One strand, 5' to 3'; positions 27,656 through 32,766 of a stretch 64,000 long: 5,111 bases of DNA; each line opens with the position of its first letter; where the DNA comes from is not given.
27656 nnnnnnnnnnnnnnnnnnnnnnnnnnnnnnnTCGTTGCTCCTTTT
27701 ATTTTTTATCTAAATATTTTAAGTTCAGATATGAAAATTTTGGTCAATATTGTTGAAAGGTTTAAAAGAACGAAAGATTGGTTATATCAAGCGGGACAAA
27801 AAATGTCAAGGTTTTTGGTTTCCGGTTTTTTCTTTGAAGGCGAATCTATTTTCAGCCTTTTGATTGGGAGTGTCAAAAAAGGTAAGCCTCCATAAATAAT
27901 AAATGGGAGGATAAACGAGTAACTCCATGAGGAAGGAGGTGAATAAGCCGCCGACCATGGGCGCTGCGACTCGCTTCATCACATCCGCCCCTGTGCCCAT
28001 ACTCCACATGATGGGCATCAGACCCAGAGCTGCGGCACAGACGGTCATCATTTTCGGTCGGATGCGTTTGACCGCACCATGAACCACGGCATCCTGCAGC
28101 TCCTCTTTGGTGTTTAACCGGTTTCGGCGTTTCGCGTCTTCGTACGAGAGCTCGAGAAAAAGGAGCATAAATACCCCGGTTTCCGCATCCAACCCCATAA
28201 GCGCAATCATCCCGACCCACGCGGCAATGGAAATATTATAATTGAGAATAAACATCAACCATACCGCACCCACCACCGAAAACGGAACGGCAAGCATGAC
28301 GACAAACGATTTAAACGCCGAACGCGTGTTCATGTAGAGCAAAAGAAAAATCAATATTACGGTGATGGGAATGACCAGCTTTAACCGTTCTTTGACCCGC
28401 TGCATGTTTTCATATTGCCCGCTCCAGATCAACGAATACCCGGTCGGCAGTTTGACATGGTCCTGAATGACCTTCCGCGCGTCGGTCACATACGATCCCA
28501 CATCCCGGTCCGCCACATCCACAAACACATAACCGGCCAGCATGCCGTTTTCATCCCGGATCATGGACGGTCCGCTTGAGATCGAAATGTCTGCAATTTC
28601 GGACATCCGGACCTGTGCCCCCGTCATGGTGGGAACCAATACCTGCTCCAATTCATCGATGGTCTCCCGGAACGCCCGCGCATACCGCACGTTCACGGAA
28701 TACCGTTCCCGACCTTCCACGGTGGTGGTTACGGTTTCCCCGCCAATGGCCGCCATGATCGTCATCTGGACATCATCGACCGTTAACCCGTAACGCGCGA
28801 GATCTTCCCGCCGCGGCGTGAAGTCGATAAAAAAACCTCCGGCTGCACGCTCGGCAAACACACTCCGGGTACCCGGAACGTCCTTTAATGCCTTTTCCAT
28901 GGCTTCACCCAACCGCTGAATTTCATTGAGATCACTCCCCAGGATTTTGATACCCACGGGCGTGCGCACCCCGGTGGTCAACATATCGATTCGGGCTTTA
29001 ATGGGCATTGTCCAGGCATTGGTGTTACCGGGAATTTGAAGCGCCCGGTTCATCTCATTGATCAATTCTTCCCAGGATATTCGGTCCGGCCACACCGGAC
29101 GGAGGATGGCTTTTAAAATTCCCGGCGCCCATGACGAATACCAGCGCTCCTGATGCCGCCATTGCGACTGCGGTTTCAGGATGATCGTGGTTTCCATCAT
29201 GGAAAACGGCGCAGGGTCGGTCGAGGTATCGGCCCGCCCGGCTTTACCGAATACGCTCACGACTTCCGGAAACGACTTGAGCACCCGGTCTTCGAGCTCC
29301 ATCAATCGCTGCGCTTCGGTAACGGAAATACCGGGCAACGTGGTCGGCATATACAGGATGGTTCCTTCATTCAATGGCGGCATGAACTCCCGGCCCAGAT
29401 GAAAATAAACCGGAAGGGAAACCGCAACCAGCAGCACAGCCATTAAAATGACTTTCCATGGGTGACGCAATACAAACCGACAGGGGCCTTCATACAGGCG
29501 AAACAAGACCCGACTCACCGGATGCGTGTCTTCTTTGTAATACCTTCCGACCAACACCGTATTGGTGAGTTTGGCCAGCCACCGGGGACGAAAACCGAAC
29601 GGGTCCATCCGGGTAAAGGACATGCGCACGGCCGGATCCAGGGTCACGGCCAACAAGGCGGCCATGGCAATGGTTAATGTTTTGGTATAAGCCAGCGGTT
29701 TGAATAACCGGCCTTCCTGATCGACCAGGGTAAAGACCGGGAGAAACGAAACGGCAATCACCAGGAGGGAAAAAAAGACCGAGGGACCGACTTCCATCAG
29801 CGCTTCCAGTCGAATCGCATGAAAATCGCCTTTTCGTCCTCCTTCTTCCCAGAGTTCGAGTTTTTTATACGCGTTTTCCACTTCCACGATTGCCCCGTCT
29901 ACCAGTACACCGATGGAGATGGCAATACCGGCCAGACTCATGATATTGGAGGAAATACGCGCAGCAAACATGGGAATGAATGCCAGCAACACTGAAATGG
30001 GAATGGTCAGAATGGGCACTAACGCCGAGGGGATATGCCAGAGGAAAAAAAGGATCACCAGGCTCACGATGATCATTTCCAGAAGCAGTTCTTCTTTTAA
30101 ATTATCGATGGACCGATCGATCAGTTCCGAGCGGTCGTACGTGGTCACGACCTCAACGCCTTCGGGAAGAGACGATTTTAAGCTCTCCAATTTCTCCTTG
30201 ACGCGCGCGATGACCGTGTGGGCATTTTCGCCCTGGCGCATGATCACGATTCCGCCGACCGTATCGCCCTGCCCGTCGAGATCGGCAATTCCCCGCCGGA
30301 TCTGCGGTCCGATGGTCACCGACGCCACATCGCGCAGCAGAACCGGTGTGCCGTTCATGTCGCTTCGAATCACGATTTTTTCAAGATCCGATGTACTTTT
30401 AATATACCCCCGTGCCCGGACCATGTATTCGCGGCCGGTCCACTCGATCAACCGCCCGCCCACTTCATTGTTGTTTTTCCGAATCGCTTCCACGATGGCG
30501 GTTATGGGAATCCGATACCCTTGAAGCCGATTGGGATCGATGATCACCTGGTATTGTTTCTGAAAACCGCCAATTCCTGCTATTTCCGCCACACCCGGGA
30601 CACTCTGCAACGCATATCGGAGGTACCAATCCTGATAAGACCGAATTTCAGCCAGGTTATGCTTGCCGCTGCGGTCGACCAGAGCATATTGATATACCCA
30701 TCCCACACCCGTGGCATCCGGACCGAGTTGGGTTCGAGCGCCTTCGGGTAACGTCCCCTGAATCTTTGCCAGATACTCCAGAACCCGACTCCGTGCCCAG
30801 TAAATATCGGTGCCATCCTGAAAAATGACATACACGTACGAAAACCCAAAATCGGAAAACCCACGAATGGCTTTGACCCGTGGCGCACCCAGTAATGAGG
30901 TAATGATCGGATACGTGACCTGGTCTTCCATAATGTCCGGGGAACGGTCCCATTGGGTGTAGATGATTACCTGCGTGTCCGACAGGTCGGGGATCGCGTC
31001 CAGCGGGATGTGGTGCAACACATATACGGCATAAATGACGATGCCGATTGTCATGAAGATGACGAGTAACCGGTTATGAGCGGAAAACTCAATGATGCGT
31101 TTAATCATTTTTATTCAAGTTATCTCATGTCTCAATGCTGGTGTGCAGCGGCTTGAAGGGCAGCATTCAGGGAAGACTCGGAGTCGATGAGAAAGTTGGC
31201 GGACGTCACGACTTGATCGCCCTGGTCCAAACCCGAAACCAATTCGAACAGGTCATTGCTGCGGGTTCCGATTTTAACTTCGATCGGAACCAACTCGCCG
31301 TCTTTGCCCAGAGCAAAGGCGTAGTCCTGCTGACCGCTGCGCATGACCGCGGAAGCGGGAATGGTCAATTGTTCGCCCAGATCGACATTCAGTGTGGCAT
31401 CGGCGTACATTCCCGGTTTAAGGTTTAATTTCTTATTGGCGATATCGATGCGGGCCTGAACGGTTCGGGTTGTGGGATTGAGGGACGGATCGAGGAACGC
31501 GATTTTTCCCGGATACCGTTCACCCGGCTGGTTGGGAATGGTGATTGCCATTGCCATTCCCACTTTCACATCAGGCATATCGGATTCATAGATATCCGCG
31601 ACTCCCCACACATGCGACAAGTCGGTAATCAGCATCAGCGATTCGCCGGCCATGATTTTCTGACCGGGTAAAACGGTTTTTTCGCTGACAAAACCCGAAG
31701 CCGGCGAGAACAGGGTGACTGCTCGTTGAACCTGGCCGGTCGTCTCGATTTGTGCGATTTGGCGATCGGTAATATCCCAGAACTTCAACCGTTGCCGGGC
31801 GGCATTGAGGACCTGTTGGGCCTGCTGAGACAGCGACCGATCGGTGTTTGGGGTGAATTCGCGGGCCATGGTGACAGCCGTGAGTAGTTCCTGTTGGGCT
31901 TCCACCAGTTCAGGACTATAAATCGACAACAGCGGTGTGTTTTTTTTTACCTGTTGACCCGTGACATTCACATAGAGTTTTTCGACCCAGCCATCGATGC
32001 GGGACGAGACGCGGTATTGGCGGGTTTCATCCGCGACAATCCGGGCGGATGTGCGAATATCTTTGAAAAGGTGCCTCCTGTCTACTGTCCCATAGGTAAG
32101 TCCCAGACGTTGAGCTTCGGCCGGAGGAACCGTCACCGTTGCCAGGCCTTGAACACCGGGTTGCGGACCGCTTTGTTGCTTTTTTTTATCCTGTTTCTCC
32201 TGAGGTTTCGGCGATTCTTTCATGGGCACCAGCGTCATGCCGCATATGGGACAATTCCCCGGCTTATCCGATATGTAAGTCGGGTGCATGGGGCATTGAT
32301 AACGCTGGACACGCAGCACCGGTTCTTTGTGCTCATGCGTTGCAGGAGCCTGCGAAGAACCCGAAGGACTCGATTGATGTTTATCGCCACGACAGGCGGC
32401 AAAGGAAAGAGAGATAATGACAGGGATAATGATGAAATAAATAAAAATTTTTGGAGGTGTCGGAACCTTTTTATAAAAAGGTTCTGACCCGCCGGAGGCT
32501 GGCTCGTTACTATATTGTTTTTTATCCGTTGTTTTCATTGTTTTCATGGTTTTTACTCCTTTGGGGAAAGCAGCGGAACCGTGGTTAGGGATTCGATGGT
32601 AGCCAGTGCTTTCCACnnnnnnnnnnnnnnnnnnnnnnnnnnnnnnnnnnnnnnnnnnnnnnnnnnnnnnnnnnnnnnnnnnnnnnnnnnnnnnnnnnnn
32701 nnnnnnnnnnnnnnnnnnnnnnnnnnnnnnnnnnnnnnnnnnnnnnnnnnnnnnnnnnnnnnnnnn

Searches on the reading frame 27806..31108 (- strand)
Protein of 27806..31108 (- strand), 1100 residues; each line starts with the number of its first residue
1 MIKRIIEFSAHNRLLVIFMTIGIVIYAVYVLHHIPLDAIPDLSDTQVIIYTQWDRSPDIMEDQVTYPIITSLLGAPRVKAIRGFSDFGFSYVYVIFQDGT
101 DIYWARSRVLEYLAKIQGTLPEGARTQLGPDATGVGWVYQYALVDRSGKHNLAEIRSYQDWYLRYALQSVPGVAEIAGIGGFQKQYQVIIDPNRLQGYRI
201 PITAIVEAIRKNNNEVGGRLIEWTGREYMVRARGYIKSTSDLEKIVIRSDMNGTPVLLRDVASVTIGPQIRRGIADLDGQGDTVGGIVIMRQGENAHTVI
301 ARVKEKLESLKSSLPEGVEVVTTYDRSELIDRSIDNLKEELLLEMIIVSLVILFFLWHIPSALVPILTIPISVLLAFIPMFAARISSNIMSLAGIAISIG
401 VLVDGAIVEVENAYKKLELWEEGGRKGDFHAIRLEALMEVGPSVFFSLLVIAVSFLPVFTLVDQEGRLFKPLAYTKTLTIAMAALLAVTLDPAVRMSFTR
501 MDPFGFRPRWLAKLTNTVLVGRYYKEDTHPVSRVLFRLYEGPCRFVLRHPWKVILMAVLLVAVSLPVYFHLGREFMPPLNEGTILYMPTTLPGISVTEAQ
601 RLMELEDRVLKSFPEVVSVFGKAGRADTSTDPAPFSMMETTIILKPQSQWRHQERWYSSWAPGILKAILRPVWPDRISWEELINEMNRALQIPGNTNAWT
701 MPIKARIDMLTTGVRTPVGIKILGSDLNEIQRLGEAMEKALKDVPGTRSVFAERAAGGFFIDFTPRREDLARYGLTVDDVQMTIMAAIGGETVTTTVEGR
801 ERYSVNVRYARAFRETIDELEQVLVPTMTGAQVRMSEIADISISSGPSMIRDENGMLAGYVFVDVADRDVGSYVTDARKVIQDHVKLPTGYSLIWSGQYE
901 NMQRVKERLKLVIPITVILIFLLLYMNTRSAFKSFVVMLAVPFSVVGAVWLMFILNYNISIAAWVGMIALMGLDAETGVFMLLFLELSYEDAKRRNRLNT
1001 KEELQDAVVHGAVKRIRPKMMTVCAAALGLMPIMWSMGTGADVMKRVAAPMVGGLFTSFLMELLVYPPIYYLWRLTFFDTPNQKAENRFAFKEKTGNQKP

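Call 95: search_protein_families(library=pfam, proteins=[window:27806-31108:-], max_evalue=0.00001)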
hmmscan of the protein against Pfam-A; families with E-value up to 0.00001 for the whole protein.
window:27806-31108:- (1100 aa): 1 family
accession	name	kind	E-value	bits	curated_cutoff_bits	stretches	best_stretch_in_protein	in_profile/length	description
PF00873.25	ACR_tran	-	1e-221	739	28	1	5-1072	1-1019/1021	AcrB/AcrD/AcrF family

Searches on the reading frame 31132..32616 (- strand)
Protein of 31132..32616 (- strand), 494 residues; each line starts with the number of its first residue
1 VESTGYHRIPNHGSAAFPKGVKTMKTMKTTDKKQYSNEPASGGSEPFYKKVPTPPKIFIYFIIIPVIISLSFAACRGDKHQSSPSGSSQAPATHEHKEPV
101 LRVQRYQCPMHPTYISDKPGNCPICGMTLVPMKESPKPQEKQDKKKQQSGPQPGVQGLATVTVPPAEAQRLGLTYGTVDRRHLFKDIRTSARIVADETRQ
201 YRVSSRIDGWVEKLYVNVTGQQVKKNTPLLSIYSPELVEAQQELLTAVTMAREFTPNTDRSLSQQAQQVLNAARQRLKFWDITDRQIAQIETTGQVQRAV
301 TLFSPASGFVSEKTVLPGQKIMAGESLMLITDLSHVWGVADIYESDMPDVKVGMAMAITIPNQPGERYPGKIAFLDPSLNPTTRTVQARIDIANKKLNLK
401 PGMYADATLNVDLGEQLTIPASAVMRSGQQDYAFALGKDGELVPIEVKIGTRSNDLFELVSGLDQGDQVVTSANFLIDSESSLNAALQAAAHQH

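Call 96: search_protein_families(library=pfam, proteins=[window:31132-32616:-], max_evalue=0.00001)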
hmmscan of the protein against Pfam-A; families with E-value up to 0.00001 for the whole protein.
window:31132-32616:- (494 aa): 3 families
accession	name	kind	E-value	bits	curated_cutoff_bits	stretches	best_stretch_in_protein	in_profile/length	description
PF16576.10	HlyD_D23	-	1.8e-73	246.8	30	1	185-405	4-214/214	Barrel-sandwich domain of CusB or HlyD membrane-fusion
PF13437.12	HlyD_3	-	1.8e-19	70.8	22.2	1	301-402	1-106/106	HlyD family secretion protein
PF19335.5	HMBD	-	4.9e-15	55.6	23.6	1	106-131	2-27/28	Heavy metal binding domain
